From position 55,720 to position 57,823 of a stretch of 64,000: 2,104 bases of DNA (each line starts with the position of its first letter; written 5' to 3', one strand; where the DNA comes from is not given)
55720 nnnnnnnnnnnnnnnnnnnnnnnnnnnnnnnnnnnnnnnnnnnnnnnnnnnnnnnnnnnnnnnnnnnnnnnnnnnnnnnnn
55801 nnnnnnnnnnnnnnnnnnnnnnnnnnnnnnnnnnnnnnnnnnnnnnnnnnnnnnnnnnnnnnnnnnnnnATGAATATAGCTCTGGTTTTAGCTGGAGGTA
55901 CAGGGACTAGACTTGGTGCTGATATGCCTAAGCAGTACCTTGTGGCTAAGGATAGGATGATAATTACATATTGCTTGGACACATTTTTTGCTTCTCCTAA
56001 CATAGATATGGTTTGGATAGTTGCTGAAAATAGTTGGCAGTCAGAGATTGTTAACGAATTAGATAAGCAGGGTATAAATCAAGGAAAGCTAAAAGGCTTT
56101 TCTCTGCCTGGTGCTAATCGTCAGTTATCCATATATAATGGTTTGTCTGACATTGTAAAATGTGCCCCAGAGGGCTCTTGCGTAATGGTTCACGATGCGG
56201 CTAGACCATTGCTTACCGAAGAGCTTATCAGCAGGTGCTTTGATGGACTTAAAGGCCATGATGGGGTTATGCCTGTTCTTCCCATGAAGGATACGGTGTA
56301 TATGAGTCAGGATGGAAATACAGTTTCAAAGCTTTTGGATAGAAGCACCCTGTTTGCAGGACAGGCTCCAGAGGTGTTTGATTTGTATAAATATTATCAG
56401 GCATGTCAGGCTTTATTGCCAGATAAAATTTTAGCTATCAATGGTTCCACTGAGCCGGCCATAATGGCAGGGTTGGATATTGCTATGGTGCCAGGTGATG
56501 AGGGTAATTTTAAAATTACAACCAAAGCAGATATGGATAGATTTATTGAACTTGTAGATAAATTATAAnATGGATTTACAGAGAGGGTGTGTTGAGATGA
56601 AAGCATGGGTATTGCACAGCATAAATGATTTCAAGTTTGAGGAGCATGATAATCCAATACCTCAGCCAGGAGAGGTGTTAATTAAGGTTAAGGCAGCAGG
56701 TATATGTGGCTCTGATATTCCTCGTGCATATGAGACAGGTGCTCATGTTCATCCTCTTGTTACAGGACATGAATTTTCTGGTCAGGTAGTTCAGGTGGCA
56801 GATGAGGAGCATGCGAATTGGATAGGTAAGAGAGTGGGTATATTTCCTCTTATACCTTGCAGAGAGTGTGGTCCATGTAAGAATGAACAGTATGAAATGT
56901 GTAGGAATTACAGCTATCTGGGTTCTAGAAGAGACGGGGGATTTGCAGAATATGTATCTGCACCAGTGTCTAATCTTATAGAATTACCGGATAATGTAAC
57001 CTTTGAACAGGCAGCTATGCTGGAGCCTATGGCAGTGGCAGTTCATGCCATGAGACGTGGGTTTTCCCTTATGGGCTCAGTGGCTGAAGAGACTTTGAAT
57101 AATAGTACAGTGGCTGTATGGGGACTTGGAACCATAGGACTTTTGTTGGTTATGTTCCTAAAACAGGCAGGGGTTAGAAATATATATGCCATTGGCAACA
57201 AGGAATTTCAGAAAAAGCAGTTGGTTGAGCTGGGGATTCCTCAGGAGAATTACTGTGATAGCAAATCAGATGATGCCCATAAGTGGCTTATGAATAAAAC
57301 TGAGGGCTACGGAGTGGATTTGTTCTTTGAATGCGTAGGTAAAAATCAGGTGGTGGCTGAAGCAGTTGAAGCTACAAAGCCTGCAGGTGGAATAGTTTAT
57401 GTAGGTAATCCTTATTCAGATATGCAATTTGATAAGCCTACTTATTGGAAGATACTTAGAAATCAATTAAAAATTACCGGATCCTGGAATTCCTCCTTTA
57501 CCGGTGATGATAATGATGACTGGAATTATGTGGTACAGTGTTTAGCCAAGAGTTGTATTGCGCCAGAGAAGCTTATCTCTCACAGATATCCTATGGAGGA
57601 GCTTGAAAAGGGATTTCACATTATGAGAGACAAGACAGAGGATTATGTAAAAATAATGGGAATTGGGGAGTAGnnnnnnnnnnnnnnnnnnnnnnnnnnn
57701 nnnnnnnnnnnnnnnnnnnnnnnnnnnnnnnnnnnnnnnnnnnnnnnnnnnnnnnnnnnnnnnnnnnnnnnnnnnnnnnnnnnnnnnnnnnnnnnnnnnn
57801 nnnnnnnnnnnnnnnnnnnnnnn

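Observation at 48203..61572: Parts list for a ribosyl-alditol-phosphate (Hib PRP-like) glycan with no export machinery, next to flagellin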

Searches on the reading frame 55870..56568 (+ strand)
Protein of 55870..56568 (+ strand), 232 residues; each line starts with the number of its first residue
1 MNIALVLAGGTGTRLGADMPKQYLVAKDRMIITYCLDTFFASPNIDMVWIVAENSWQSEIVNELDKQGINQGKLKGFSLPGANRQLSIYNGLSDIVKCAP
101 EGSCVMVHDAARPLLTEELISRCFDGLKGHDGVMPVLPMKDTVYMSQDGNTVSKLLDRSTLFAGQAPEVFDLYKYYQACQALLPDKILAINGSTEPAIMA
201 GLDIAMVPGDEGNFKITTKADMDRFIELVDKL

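Call 3: search_protein_families(library=pfam, proteins=[window:55870-56568:+], max_evalue=0.01)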
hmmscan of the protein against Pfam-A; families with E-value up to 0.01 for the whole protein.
window:55870-56568:+ (232 aa): 3 families
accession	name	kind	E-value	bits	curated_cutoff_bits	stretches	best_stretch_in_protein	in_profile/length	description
PF01128.25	IspD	-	2.8e-33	116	27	1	3-222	2-212/221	2-C-methyl-D-erythritol 4-phosphate cytidylyltransferase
PF12804.13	NTP_transf_3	-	4.5e-07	30.6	27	1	4-136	1-122/160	MobA-like NTP transferase domain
PF00483.29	NTP_transferase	-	0.0061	16.6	21.2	1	4-67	2-67/245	Nucleotidyl transferase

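Call 17: search_protein_families(library=ncbifam, proteins=[window:55870-56568:+], max_evalue=0.01)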
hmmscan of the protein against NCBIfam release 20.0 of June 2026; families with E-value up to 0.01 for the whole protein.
window:55870-56568:+ (232 aa): 12 families
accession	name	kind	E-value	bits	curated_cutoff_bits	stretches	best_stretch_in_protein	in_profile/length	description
TIGR00453.1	ispD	equivalog_domain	7.4e-44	149.8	181.3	1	4-225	2-215/219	2-C-methyl-D-erythritol 4-phosphate cytidylyltransferase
NF001183.0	PRK00155.1-3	subfamily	7e-36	123.7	166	1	1-222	1-224/237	D-ribitol-5-phosphate cytidylyltransferase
NF001186.0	PRK00155.2-3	equivalog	2.9e-32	111.9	253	1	3-222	6-215/224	2-C-methyl-D-erythritol 4-phosphate cytidylyltransferase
NF006899.0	PRK09382.1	equivalog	5.8e-32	111.3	417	1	4-226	9-217/387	bifunctional 2-C-methyl-D-erythritol 4-phosphate cytidylyltransferase/2-C-methyl-D-erythritol 2,4-cyclodiphosphate synthase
NF009924.0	PRK13385.1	subfamily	5.1e-27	95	342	1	1-223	1-217/230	2-C-methyl-D-erythritol 4-phosphate cytidylyltransferase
NF045495.1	AdoCbiPCobY_Meth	equivalog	7.5e-06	25.6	250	1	4-52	3-50/195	adenosylcobinamide-phosphate guanylyltransferase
NF001457.0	PRK00317.1-3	equivalog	0.00053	19.5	164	1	2-67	2-68/200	molybdenum cofactor guanylyltransferase MobA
TIGR02665.1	molyb_mobA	equivalog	0.0029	17.7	151.85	1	4-130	3-116/186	molybdenum cofactor guanylyltransferase MobA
TIGR00454.1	TIGR00454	hypoth_equivalog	0.005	16.8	174.7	1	3-52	2-49/183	TIGR00454 family protein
NF010939.0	PRK14359.1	equivalog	0.0068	15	592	1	5-121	6-112/430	bifunctional UDP-N-acetylglucosamine diphosphorylase/glucosamine-1-phosphate N-acetyltransferase GlmU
TIGR01173.1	glmU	equivalog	0.0072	15.2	366.85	1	4-68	3-65/452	bifunctional UDP-N-acetylglucosamine diphosphorylase/glucosamine-1-phosphate N-acetyltransferase GlmU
NF041313.1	UDPGP_AglF_Halo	equivalog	0.0074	15.8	400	0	4-62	3-62/234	UTP--glucose-1-phosphate uridylyltransferase AglF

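Call 74: search_solved_structures(query=window:55870-56568:+, max_evalue=1e-10)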
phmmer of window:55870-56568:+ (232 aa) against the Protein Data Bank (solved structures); distinct sequences matched with E-value up to 1e-10: 22.
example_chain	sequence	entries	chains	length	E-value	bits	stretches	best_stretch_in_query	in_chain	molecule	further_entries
2vsh_A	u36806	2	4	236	7.5e-26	94.3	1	4-224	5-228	2-C-METHYL-D-ERYTHRITOL 4-PHOSPHATE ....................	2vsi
3f1c_A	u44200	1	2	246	4.8e-25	91.6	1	4-222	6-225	Putative 2-C-methyl-D-erythritol 4-phosphate cytidylyltransferase 2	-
4jis_A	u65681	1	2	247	3.6e-23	85.5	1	4-222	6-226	ribitol-5-phosphate cytidylyltransferase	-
9gby_A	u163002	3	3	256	6.4e-19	71.6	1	6-224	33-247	2-C-methyl-D-erythritol 4-phosphate cytidylyltransferase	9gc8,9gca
1vpa_A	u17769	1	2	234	1e-18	70.9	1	1-223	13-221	2-C-methyl-D-erythritol 4-phosphate cytidylyltransferase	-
5mrn_A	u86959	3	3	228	1.8e-18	70.2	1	5-221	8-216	2-C-methyl-D-erythritol 4-phosphate cytidylyltransferase, chloroplastic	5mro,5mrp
5mrq_A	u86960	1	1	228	2.5e-18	69.7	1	5-174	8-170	2-C-methyl-D-erythritol 4-phosphate cytidylyltransferase, chloroplastic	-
6xhp_A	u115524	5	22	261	2.8e-18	69.5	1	2-222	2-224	Ribitol-5-phosphate cytidylyltransferase 1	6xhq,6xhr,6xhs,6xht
2ycm_A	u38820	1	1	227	3e-18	69.4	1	5-174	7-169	2-C-METHYL-D-ERYTHRITOL 4-PHOSPHATE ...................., CHLOROPLASTIC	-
2yc3_A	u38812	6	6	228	3e-18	69.4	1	5-174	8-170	2-C-METHYL-D-ERYTHRITOL 4-PHOSPHATE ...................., CHLOROPLASTIC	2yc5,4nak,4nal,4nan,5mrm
1w77_A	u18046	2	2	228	3.8e-18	69.1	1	5-174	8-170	2C-METHYL-D-ERYTHRITOL 4-PHOSPHATE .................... | 2-C-methyl-D-erythritol 4-phosphate cytidylyltransferase, chloroplastic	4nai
1vgw_A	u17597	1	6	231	9.7e-18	67.8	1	2-221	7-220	4-diphosphocytidyl-2C-methyl-D-erythritol synthase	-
1vgz_A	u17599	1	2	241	1.1e-17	67.6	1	2-221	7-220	4-diphosphocytidyl-2C-methyl-D-erythritol synthase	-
4ys8_A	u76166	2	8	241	1.1e-16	64.3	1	4-223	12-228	2-C-methyl-D-erythritol 4-phosphate cytidylyltransferase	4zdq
4kt7_A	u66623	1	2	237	3.1e-15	59.6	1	4-222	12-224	2-C-methyl-D-erythritol 4-phosphate cytidylyltransferase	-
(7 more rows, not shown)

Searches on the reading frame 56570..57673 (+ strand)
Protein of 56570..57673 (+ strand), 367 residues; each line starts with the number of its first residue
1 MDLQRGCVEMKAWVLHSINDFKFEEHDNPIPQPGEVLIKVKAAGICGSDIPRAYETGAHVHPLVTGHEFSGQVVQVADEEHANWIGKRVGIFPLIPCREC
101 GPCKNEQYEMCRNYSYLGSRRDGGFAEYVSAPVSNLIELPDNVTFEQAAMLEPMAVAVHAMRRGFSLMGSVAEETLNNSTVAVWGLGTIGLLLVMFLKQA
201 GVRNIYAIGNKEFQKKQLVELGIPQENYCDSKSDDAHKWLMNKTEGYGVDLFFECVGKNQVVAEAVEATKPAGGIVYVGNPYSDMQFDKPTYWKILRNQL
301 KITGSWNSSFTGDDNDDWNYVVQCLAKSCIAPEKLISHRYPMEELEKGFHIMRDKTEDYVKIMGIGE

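Call 3: search_protein_families(library=pfam, proteins=[window:56570-57673:+], max_evalue=0.01)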
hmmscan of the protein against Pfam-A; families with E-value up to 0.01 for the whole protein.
window:56570-57673:+ (367 aa): 5 families
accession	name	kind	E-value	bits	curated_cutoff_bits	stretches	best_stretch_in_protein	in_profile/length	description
PF08240.17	ADH_N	-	8.8e-27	93.8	23.5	1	32-141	1-104/104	Alcohol dehydrogenase GroES-like domain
PF00107.32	ADH_zinc_N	-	4.1e-19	69.3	31.8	1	189-326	2-128/129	Zinc-binding dehydrogenase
PF16912.11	Glu_dehyd_C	-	1.8e-13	50.9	34.9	1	148-354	4-203/211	Glucose dehydrogenase C-terminus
PF13602.12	ADH_zinc_N_2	-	3.6e-05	25.2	27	1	230-353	8-124/134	Zinc-binding dehydrogenase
PF00899.27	ThiF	-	0.00041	20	28.1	1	165-208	7-50/238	ThiF family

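Call 17: search_protein_families(library=ncbifam, proteins=[window:56570-57673:+], max_evalue=0.01)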
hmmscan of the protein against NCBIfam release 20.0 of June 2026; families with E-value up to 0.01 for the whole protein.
window:56570-57673:+ (367 aa): 24 families
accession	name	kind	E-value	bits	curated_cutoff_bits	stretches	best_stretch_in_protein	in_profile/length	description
NF007642.0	PRK10309.1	equivalog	7.8e-58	196.3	550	1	10-347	1-328/347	galactitol-1-phosphate 5-dehydrogenase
TIGR00692.1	tdh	equivalog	3.1e-50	171.1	458.35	1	26-354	16-330/340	L-threonine 3-dehydrogenase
NF003808.0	PRK05396.1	equivalog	2.1e-48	165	380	1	21-355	13-331/341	L-threonine 3-dehydrogenase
NF041097.1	keto_inos_dh_IolM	equivalog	1.3e-44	152.5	450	1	20-359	39-384/389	scyllo-inosose 3-dehydrogenase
NF007489.0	PRK10083.1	equivalog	1.4e-43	149.2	376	1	10-362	1-333/339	Zn-dependent oxidoreductase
NF007375.0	PRK09880.1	equivalog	1.4e-41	142.4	469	1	11-357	6-335/344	L-idonate 5-dehydrogenase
NF010344.0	PRK13771.1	subfamily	1.7e-29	102.9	349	1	10-357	1-325/334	putative alcohol dehydrogenase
NF047908.1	AldhRedAhr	equivalog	1.4e-25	89.9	470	1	12-357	6-327/335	NADPH-dependent aldehyde reductase Ahr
TIGR03989.1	Rxyl_3153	subfamily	1.4e-24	87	440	2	123-354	139-360/370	NDMA-dependent alcohol dehydrogenase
TIGR03366.1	HpnZ_proposed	hypoth_equivalog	3.2e-24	85.7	328.1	1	30-307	2-280/315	putative phosphonate catabolism associated alcohol dehydrogenase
TIGR03451.1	mycoS_dep_FDH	equivalog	6.2e-24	84.5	512.9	1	29-354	22-348/358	S-(hydroxymethyl)mycothiol dehydrogenase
NF041172.1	AcrlCoa_red_Thmprot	equivalog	3.9e-23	81.9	500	1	10-356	1-325/334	acryloyl-CoA reductase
TIGR03201.1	dearomat_had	equivalog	2.6e-21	76.1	338.65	1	28-213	18-201/349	6-hydroxycyclohex-1-ene-1-carbonyl-CoA dehydrogenase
TIGR02818.1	adh_III_F_hyde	equivalog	9.1e-21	74.3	543.95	1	19-354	12-358/368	S-(hydroxymethyl)glutathione dehydrogenase/class III alcohol dehydrogenase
TIGR02824.1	quinone_pig3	subfamily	7.9e-20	71.1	296.8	2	122-306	91-263/325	putative NAD(P)H quinone oxidoreductase, PIG3 family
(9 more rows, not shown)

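Call 75: search_solved_structures(query=window:56570-57673:+, max_evalue=1e-20)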
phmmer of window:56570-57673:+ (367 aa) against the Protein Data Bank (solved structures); distinct sequences matched with E-value up to 1e-20: 32.
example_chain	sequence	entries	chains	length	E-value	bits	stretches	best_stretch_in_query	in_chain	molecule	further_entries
4a2c_A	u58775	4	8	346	9e-48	166.6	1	30-347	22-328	GALACTITOL-1-PHOSPHATE 5-DEHYDROGENASE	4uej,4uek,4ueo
7y9p_A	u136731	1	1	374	1.1e-37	133.4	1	10-353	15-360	Xylitol dehydrogenase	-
4ilk_A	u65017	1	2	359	3.2e-35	125.3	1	9-347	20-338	Starvation sensing protein rspB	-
6ie0_A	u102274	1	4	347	2.2e-33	119.2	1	10-279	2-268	(R,R)-butanediol dehydrogenase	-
2dq4_A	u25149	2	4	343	4.2e-33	118.3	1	27-289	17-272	L-threonine 3-dehydrogenase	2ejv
2dfv_A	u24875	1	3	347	2.2e-32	116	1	24-354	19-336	Probable L-threonine 3-dehydrogenase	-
2d8a_A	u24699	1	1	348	2.2e-32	116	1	24-354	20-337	Probable L-threonine 3-dehydrogenase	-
4ej6_A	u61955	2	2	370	3.1e-32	115.4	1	10-340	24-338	Putative zinc-binding dehydrogenase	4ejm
3gfb_A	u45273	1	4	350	1.2e-31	113.5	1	24-354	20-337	L-threonine 3-dehydrogenase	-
1e3j_A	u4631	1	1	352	9.4e-31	110.6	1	13-363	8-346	NADP(H)-DEPENDENT KETOSE REDUCTASE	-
3qe3_A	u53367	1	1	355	5.9e-29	104.7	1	9-351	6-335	Sorbitol dehydrogenase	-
1pl6_A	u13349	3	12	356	6.5e-29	104.5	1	13-352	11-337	Sorbitol dehydrogenase | human sorbitol dehydrogenase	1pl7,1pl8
8wwd_A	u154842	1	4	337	1.1e-28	103.7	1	10-279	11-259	Zinc-containing alcohol dehydrogenase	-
5kia_A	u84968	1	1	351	4.1e-26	95.3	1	34-353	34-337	L-threonine 3-dehydrogenase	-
5k1s_A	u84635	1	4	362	3.3e-25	92.3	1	10-306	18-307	Oxidoreductase, zinc-binding dehydrogenase family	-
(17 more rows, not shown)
